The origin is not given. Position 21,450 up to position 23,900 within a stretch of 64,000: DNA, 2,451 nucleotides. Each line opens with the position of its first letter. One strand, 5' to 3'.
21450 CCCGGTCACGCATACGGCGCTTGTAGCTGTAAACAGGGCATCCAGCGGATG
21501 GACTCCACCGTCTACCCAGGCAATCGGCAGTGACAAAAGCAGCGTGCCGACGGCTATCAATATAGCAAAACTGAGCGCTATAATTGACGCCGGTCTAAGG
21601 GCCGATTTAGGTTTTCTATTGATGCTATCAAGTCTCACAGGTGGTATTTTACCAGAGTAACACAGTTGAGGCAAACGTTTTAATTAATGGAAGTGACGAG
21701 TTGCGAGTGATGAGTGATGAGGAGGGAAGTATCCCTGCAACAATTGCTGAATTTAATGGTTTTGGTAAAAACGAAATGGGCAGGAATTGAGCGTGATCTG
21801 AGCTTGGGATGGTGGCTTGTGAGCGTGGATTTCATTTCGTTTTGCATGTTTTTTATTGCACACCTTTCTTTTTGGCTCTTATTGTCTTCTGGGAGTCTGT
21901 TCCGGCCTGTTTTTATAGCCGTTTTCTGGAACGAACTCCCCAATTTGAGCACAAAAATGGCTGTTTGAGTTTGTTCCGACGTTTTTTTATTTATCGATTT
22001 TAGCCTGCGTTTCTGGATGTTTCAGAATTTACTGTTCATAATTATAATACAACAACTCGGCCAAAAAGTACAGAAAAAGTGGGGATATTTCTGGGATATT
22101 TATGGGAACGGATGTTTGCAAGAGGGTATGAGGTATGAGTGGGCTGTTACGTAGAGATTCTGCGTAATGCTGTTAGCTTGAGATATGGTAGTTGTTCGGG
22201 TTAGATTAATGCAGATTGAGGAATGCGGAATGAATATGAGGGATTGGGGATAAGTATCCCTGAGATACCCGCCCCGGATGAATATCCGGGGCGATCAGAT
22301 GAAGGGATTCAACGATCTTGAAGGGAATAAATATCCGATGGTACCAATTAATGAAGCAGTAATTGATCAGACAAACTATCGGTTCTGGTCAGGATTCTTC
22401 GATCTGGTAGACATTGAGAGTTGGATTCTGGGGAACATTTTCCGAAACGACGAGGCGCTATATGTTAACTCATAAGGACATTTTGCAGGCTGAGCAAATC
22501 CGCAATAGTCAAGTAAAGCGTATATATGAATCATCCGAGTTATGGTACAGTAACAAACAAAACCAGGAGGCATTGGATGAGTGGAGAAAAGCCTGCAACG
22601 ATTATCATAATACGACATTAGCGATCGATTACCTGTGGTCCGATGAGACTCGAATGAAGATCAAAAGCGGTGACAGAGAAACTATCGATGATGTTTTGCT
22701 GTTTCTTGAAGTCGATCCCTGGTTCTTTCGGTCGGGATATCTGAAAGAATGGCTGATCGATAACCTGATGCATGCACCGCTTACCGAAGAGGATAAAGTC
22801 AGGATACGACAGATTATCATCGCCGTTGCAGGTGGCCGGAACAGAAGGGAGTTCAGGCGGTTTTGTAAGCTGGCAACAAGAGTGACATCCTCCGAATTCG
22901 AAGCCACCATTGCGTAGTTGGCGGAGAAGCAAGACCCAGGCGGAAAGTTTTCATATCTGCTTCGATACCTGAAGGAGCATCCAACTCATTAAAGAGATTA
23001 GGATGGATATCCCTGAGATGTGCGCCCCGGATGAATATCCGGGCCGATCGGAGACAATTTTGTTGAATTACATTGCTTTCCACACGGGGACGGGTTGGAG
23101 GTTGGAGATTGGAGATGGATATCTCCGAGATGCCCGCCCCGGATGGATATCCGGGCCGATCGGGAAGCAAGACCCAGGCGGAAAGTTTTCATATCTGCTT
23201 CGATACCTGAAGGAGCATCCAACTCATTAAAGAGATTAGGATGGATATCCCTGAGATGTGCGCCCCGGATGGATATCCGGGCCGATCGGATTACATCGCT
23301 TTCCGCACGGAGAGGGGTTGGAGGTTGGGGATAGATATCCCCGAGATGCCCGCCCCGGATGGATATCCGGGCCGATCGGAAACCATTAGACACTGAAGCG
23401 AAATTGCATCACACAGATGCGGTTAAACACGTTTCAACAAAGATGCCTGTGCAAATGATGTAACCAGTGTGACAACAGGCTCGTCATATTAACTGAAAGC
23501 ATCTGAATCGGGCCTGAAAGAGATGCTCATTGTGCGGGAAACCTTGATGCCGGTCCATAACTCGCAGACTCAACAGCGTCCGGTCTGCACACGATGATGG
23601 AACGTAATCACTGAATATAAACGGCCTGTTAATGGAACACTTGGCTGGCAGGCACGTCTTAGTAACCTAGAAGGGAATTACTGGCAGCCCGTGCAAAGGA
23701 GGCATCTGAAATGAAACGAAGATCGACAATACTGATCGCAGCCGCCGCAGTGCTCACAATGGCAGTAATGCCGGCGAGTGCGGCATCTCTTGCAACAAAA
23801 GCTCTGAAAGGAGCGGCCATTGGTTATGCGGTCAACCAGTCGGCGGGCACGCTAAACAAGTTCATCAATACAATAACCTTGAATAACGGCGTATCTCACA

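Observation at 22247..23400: Tandem array of a GC-rich palindromic ~48-nt repeat with higher-order (~240 bp) duplication, bracketing a small hypothetical gene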

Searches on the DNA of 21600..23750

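Call 45: search_rna_families(source=window, start=21600, end=23750, threshold=evalue, max_evalue=5)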
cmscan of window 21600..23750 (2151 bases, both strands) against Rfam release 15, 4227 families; matches with E-value up to 5: 1.
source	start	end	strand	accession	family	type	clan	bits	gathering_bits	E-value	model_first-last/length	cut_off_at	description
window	21689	21752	+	RF01136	sR28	Gene; snRNA; snoRNA; CD-box;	-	14.1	39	1.3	1-55/55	no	Small nucleolar RNA sR28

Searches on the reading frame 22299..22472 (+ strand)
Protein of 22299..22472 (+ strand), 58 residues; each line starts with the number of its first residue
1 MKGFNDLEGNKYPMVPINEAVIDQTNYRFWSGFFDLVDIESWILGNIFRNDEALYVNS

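Call 12: search_protein_families(library=pfam, proteins=[window:22299-22472:+], max_evalue=1)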
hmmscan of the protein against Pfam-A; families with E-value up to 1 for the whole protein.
window:22299-22472:+ (58 aa): 1 family
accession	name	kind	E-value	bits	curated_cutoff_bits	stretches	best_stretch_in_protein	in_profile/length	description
PF18404.7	Glyco_transf_24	-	0.11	12.4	25.7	1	6-32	119-146/268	Glucosyltransferase 24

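Call 75: search_protein_families(library=padloc, proteins=[window:22299-22472:+], max_evalue=0.1)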
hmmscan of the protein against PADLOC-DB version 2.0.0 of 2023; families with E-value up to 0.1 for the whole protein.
window:22299-22472:+ (58 aa): 0 families

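Call 77: search_protein_representatives(protein=window:22299-22472:+)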
Query: 58 residues. Proteins with E-value up to 0.001 (for the whole library): 3; up to 1e-10: 1; up to 1e-30: 1. The best 3 are listed.
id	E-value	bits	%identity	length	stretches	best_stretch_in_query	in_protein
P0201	3.3e-33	127.8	100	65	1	1-58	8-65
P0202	5.6e-07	45.4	35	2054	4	12-48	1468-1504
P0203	8.6e-04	35.4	52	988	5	31-49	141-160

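Call 78: search_protein_families(library=pfam, proteins=[P0202, P0203], max_evalue=0.001)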
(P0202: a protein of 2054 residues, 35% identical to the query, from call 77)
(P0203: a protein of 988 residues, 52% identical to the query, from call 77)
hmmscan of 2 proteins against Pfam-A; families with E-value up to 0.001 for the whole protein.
P0202 (2054 aa): 9 families
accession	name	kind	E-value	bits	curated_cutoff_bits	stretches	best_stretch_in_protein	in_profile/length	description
PF19078.6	Big_12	-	9.2e-155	504.7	27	11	793-882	1-95/102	Bacterial Ig-like domain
PF18911.6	PKD_4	-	2.9e-43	146.3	27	3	144-225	4-83/85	PKD domain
PF00801.26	PKD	-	1e-24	86.7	23.5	3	236-299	5-70/80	PKD domain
PF13585.12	CHU_C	-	3e-23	82.2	27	1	1969-2041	2-76/86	CHU_C Type IX secretion signal domain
PF11771.13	DUF3314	-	3.5e-06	27.7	25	0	1014-1049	16-51/162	Protein of unknown function (DUF3314)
PF16554.10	OAM_dimer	-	1.3e-05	26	25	0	1336-1390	9-59/78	Dimerisation domain of d-ornithine 4,5-aminomutase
PF18962.6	Por_Secre_tail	-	4.6e-05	24.1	27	0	1992-2042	18-68/75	Secretion system C-terminal sorting domain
PF00028.23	Cadherin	-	5.5e-05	23.9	28.8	0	1766-1843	4-83/93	Cadherin domain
PF00630.25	Filamin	-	0.00089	20.5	26.9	0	1150-1206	18-73/93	Filamin/ABP280 repeat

P0203 (988 aa): 10 families
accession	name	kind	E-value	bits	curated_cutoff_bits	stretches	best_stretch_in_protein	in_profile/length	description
PF01183.26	Glyco_hydro_25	-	1.3e-32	114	27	1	790-975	1-180/180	Glycosyl hydrolases family 25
PF18914.6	DUF5666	-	2.6e-10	40.9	27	0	263-293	2-32/60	Domain of unknown function (DUF5666)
PF00240.29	ubiquitin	-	8.1e-07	29.2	25.4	0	584-600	37-53/72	Ubiquitin family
PF10302.15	Dsc3_N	-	1.4e-06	29.2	25.4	0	340-357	42-59/102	DSC E3 ubiquitin ligase complex subunit 3, ubiquitin-like domain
PF25784.1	BigA_N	-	2.1e-05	25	24.5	0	198-220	33-55/80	BigA and YdbA N-terminal beta barrel domain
PF19138.6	TbsP_N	-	2.2e-05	25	27.1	0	578-603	42-67/144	Transcriptional regulator TbsP-like, N-terminal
PF23862.1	CdsD_C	-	4.3e-05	23.9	27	0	336-356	8-28/56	CdsD C-terminal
PF11325.14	DUF3127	-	0.00018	22.1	27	0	174-193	60-79/85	Domain of unknown function (DUF3127)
PF25552.1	LIFR_D4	-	0.00041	20.9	25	0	688-716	56-84/95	Leukemia inhibitory factor receptor D4 domain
PF17164.10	DUF5122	-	0.00077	20.1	27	0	205-225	3-23/36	Domain of unknown function (DUF5122) beta-propeller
